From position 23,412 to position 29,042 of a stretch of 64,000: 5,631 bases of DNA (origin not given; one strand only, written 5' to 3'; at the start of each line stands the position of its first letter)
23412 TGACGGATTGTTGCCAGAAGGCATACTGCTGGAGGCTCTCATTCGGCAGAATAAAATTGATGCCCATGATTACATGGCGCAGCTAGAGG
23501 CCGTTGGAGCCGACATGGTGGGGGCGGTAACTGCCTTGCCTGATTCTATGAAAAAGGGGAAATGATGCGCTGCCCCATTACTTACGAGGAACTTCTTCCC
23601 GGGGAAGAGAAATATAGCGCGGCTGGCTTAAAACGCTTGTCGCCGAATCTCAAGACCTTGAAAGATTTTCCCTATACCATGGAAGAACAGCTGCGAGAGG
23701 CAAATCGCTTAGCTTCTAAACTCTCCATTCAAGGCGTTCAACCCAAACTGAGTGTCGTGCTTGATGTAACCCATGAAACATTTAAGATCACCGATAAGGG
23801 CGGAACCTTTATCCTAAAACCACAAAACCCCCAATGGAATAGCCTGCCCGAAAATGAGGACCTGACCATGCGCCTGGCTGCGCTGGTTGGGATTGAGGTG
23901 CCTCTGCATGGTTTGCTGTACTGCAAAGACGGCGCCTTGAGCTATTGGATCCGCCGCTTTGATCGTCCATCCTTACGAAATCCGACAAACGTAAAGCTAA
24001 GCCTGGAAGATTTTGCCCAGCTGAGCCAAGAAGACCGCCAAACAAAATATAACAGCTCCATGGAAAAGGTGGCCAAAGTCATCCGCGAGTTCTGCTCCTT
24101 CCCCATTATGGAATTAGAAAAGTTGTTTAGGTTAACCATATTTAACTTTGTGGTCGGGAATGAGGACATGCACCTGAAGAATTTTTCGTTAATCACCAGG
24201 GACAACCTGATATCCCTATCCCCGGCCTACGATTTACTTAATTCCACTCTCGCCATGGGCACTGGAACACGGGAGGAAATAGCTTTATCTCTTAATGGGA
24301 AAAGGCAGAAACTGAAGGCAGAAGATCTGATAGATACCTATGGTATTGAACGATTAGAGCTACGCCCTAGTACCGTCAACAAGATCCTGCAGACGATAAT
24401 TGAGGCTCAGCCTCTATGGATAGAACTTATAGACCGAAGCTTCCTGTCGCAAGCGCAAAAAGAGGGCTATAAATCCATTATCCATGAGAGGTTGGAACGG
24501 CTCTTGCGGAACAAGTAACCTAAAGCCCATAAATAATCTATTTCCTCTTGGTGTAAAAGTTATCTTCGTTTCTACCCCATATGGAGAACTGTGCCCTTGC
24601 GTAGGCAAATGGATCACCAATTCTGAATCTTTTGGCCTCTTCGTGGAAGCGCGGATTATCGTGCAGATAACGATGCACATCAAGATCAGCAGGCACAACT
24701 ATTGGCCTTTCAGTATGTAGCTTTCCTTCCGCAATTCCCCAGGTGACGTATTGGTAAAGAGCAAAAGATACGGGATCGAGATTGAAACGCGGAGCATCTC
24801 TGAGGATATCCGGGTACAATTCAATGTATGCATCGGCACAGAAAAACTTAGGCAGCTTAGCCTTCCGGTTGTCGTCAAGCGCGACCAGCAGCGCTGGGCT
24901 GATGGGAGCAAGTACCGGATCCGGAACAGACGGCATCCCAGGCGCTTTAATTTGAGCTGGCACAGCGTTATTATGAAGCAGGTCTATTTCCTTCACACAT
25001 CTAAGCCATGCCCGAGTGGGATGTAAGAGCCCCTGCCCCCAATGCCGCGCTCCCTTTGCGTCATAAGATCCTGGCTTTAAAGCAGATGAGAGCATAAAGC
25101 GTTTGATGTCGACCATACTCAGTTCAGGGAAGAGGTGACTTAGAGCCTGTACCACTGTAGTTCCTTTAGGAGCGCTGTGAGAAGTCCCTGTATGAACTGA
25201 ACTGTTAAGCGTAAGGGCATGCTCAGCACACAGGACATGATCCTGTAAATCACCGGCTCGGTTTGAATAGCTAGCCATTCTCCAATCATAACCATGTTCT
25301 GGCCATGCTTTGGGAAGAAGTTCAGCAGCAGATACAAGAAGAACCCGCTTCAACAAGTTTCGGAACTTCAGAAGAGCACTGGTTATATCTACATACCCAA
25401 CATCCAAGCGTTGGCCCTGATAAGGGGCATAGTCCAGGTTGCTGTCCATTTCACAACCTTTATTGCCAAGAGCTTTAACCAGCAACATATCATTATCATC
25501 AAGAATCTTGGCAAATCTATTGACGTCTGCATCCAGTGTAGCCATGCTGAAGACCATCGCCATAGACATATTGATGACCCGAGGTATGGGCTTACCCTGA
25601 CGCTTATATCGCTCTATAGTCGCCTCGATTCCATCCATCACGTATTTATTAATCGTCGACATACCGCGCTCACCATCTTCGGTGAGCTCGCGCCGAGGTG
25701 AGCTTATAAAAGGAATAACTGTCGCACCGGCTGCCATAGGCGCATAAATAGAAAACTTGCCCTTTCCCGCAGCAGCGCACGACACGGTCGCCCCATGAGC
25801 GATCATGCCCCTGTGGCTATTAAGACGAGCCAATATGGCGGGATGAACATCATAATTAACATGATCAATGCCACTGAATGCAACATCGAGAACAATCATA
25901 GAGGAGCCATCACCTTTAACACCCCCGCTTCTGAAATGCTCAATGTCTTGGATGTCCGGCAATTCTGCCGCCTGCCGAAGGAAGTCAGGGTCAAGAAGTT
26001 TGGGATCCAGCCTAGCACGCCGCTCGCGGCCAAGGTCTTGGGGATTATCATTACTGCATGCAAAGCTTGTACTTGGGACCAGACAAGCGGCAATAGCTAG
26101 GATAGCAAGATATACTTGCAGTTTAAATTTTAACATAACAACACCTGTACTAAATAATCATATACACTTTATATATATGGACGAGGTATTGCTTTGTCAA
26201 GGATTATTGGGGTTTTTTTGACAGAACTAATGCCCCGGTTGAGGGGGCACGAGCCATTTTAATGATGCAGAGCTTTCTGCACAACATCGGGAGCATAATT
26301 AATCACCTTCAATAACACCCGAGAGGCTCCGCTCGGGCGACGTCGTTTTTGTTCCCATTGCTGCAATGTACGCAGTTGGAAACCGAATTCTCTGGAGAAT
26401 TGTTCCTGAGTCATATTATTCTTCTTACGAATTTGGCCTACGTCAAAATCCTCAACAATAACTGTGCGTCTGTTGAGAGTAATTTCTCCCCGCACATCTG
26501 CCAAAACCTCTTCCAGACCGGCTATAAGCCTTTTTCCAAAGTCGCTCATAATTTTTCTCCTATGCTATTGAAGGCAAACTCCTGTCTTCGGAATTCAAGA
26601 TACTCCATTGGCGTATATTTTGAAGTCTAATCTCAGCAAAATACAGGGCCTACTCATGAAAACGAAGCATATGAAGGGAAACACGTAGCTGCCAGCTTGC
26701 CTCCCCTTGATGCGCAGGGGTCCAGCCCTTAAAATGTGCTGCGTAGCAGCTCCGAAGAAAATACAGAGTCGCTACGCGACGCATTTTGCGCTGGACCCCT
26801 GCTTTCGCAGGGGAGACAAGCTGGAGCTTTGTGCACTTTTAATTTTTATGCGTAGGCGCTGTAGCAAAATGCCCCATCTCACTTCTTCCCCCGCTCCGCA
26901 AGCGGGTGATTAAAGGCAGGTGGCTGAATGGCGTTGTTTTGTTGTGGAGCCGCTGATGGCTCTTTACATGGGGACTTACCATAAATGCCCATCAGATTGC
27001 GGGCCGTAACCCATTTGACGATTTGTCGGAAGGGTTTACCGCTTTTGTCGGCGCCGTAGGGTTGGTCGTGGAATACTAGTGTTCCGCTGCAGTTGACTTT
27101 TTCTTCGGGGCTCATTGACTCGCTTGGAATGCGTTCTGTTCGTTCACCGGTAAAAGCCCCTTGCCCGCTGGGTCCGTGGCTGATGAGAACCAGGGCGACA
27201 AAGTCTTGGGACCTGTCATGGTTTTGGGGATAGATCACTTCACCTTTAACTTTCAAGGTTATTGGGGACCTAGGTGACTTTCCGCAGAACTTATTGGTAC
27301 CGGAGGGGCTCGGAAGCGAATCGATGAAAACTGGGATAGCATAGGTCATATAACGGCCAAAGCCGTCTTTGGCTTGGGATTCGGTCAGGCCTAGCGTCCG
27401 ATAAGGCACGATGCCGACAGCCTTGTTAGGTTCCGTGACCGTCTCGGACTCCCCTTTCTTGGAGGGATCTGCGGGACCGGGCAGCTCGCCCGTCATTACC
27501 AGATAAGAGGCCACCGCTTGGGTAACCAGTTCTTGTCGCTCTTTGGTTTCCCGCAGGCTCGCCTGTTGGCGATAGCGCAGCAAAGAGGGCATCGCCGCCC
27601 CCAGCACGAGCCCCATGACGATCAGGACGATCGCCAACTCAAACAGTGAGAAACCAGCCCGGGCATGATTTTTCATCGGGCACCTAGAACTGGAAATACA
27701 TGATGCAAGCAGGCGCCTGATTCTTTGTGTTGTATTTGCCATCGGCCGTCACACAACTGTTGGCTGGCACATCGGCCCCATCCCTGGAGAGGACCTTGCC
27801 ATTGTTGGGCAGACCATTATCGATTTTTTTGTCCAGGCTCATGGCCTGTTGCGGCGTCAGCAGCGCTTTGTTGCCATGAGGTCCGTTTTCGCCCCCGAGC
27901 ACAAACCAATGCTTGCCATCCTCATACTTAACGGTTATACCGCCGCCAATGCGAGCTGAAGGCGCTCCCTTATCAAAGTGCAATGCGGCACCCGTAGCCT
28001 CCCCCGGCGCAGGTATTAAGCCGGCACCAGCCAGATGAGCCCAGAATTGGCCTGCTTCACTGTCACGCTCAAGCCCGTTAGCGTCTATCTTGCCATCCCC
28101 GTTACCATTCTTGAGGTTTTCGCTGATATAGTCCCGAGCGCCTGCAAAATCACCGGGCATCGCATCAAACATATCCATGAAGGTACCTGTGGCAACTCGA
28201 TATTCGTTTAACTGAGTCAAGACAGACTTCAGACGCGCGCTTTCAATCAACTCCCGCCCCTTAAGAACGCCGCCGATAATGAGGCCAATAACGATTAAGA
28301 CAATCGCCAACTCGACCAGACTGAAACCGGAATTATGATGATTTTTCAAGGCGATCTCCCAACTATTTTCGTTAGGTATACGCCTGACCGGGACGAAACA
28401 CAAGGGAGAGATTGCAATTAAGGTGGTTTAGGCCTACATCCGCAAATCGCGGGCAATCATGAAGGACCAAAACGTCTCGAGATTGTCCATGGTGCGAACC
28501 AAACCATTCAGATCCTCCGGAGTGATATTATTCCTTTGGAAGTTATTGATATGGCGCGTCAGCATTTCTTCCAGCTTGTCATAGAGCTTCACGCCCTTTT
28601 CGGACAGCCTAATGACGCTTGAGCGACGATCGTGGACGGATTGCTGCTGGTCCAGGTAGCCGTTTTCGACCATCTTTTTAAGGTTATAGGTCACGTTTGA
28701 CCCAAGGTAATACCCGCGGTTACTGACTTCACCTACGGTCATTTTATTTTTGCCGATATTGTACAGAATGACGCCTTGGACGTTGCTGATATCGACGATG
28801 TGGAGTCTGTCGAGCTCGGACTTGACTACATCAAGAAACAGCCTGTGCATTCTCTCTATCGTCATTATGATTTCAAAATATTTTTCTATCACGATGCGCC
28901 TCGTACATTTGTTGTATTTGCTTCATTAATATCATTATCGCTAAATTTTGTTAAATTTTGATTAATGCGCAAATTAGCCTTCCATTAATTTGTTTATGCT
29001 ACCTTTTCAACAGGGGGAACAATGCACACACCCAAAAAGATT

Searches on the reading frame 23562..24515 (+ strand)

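Call 21: search_protein_families(library=pfam, proteins=[window:23562-24515:+], max_evalue=0.001)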
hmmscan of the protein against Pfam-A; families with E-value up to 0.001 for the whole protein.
window:23562-24515:+ (318 aa): 1 family
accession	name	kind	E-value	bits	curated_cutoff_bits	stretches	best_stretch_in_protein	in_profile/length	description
PF07804.18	HipA_C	-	1.5e-46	159.2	30.5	1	54-282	1-208/213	HipA-like C-terminal domain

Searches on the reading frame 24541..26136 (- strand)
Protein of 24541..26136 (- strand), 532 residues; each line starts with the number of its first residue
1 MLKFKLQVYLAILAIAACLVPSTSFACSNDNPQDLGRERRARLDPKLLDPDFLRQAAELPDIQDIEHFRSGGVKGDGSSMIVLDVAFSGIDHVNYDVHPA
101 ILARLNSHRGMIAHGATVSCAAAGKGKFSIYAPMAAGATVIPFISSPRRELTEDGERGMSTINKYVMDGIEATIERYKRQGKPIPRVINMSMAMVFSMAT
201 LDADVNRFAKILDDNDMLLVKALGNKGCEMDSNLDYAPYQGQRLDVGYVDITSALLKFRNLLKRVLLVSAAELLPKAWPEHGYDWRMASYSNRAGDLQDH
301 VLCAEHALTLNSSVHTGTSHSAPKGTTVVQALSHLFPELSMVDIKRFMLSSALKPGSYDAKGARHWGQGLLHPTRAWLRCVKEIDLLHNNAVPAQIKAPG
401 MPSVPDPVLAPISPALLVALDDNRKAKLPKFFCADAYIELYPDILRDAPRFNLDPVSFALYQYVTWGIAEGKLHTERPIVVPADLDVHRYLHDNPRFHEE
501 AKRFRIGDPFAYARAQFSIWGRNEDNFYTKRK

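Call 6: search_protein_families(library=pfam, proteins=[window:24541-26136:-], max_evalue=1)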
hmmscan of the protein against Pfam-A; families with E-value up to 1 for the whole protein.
window:24541-26136:- (532 aa): 1 family
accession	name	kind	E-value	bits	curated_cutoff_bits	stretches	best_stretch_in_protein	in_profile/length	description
PF00082.27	Peptidase_S8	-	1.1e-05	25.3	21.8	1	113-353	55-276/288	Subtilase family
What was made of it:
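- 24538..26136 (-): Gene D, 532 aa. Signal peptide at aa 1-26 (...STSFA|CSN). Subtilase (Peptidase_S8) head at aa 113-353 (nt 25078-25800). Pfam PF00082 E 1.1e-5, 25.3 bits against a cut-off of 21.8 (call 6).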

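Call 7: search_protein_families(library=ncbifam, proteins=[window:24541-26136:-], max_evalue=1)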
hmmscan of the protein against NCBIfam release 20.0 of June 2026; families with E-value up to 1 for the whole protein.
window:24541-26136:- (532 aa): 1 family
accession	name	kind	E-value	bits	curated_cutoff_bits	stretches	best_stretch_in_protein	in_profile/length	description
TIGR03921.1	T7SS_mycosin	equivalog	0.00031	20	278.75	1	186-382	117-290/353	type VII secretion-associated serine protease mycosin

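Call 90: search_protein_families(library=phrogs, proteins=[window:24541-26136:-], max_evalue=0.001)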
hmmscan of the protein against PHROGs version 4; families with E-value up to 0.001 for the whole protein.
window:24541-26136:- (532 aa): 0 families

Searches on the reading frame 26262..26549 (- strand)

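Call 21: search_protein_families(library=pfam, proteins=[window:26262-26549:-], max_evalue=0.001)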
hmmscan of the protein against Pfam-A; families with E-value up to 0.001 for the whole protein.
window:26262-26549:- (96 aa): 3 families
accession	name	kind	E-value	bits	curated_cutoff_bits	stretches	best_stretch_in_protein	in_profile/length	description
PF01381.28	HTH_3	-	1.5e-06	28.5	23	1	39-74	3-38/55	Helix-turn-helix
PF15731.11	MqsA_antitoxin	-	5e-05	23.9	30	1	28-91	65-128/131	Antitoxin component of bacterial toxin-antitoxin system, MqsA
PF12844.13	HTH_19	-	7.3e-05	23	30.2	1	39-81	6-46/64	Helix-turn-helix domain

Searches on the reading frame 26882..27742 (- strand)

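Call 21: search_protein_families(library=pfam, proteins=[window:26882-27742:-], max_evalue=0.001)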
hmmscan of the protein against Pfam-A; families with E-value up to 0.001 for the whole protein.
window:26882-27742:- (287 aa): 1 family
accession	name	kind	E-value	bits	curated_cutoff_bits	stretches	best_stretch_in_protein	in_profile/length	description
PF07963.17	N_methyl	-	0.00017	21.5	21.2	1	27-51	3-27/27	Prokaryotic N-terminal methylation motif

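Call 84: search_protein_families(library=ncbifam, proteins=[window:26882-27742:-], max_evalue=0.001)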
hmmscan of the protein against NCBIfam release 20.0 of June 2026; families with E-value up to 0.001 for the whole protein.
window:26882-27742:- (287 aa): 2 families
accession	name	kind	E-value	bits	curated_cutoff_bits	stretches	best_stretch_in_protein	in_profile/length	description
TIGR01710.1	typeII_sec_gspG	equivalog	3.7e-07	30.2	88.85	1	30-135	2-102/134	type II secretion system major pseudopilin GspG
TIGR01708.2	typeII_sec_gspH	equivalog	7.9e-05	22.7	80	1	29-86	2-59/169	type II secretion system minor pseudopilin GspH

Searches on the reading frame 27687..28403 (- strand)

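Call 21: search_protein_families(library=pfam, proteins=[window:27687-28403:-], max_evalue=0.001)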
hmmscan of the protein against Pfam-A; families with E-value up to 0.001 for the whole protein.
window:27687-28403:- (239 aa): 1 family
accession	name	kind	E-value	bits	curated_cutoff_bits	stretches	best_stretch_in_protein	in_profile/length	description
PF07963.17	N_methyl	-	1.5e-05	24.8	21.2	1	22-47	2-27/27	Prokaryotic N-terminal methylation motif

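Call 84: search_protein_families(library=ncbifam, proteins=[window:27687-28403:-], max_evalue=0.001)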
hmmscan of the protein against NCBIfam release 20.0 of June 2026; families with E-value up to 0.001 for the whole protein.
window:27687-28403:- (239 aa): 0 families

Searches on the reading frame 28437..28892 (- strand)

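Call 21: search_protein_families(library=pfam, proteins=[window:28437-28892:-], max_evalue=0.001)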
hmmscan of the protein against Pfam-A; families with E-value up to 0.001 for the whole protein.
window:28437-28892:- (152 aa): 4 families
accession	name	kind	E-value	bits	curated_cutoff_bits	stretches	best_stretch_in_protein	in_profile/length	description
PF13463.12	HTH_27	-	6.8e-10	39.5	22.2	1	37-100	3-68/68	Winged helix DNA-binding domain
PF12802.13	MarR_2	-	1.4e-09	38.4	27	1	34-91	2-61/61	MarR family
PF22381.2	Staph_reg_Sar_Rot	-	4.5e-05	23.9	27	1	41-107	18-85/85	Transcriptional regulator SarA/Rot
PF01047.28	MarR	-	9.4e-05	22.7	24.6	1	36-91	2-58/59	MarR family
